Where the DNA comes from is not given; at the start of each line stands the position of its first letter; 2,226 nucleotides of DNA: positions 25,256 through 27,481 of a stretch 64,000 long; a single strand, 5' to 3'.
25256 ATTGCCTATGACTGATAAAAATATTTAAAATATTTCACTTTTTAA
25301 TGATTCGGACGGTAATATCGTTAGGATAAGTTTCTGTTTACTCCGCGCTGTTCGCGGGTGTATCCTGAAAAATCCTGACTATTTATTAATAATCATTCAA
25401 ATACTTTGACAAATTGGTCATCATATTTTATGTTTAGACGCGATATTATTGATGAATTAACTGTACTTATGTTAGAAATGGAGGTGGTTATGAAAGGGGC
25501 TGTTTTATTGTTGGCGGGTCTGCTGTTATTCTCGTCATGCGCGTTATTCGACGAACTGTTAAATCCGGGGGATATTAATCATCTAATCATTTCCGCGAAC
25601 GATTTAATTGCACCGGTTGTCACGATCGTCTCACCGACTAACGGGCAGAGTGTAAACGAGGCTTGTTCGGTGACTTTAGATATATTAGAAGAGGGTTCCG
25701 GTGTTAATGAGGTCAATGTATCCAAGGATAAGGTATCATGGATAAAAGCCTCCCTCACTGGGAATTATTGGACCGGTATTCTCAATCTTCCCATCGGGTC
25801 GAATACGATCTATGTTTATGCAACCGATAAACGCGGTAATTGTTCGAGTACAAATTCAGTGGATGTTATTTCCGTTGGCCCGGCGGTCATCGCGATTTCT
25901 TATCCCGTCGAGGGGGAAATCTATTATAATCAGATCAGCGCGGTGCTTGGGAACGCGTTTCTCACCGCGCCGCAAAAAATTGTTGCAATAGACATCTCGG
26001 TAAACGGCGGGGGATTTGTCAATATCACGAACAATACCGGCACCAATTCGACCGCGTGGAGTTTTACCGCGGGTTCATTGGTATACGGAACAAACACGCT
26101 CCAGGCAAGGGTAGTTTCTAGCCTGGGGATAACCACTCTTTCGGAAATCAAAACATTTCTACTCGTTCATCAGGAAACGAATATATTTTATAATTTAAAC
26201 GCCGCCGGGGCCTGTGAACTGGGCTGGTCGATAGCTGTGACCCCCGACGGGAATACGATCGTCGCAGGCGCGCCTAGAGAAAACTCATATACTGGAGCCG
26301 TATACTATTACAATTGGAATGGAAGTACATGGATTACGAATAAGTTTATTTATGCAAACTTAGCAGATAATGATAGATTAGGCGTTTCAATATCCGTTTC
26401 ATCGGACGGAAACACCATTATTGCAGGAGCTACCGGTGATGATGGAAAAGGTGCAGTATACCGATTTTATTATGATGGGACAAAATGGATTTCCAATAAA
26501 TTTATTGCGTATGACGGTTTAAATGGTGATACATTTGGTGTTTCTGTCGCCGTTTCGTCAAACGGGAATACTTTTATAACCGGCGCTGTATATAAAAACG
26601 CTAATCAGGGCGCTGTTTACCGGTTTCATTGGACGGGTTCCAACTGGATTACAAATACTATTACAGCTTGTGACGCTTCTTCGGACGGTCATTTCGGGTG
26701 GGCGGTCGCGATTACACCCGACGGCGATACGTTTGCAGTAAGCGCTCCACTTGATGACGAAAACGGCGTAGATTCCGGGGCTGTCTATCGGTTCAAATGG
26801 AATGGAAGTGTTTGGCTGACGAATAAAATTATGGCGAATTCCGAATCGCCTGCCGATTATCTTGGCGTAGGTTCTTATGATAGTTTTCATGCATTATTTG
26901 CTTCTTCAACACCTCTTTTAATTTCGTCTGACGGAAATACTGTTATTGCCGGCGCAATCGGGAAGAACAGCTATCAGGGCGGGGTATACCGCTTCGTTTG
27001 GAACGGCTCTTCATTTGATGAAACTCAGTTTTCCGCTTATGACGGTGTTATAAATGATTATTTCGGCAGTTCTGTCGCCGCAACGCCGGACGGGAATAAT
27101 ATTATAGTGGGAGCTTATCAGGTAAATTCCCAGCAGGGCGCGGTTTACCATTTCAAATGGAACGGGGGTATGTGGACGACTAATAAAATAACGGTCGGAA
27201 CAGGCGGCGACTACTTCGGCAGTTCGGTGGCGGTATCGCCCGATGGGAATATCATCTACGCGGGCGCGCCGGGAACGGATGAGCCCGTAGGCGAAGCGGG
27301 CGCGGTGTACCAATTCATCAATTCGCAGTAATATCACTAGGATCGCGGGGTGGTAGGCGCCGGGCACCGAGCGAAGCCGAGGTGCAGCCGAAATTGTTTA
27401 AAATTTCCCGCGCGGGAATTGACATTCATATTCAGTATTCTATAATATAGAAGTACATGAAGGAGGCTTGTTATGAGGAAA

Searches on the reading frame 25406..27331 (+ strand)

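Call 84: search_protein_families(library=pfam, proteins=[window:25406-27331:+], max_evalue=0.00001)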
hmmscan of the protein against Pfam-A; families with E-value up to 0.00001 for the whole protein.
window:25406-27331:+ (641 aa): 1 family
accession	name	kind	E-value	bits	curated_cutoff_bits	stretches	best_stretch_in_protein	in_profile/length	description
PF14312.12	FG-GAP_2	-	1.5e-36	124.7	23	3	418-461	6-47/49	FG-GAP repeat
